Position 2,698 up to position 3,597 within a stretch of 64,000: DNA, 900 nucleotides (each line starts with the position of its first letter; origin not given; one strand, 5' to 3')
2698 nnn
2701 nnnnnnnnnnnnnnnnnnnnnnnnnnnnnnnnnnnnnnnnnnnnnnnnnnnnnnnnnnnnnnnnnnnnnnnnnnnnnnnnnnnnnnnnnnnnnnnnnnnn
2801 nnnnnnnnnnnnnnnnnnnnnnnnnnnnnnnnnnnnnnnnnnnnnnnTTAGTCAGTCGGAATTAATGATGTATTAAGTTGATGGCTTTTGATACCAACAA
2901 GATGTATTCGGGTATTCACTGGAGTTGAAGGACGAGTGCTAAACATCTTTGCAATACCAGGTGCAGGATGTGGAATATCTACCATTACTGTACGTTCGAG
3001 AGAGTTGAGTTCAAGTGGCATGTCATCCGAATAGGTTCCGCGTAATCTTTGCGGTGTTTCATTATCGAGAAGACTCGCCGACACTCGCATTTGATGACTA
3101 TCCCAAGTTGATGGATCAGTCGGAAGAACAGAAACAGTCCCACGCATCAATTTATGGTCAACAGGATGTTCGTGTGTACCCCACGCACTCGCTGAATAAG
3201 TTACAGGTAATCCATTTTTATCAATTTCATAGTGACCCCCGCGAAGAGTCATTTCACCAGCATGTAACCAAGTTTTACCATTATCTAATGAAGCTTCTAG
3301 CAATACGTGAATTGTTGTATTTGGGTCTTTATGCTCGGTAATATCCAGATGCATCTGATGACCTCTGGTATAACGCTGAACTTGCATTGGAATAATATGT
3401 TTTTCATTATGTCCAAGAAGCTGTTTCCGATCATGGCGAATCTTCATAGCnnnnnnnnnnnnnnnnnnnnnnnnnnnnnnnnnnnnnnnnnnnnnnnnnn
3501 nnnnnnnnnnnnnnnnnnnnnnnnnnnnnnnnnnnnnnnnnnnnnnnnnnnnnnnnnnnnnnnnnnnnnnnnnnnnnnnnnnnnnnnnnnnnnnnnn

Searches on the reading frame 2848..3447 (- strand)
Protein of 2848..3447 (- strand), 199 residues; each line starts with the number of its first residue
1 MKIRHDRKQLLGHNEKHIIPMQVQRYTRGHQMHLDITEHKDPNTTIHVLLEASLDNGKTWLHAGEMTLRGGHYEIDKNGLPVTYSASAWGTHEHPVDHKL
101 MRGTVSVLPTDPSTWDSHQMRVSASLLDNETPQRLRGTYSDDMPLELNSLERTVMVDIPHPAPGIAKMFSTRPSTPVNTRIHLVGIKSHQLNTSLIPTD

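Call 86: find_encoding_contigs(protein=window:2848-3447:-, flank=10000, max_places=3)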
Protein window:2848-3447:- (199 aa): 2 contigs read that carry it; 1 place shown.
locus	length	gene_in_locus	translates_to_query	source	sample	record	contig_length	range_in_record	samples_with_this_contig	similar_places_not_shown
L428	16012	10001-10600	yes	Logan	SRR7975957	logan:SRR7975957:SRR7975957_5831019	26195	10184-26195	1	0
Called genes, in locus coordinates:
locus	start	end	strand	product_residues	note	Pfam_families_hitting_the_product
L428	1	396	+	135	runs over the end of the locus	-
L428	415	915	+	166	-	PF16461:Phage_TTP_12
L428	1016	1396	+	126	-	-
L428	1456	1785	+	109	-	PF06223:Phage_tail_T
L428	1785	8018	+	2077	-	PF10145:PhageMin_Tail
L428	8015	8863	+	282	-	-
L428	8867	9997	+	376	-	-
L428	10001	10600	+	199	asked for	-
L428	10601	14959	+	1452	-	PF02494:HYR (weak), PF00041:fn3 (weak)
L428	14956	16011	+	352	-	?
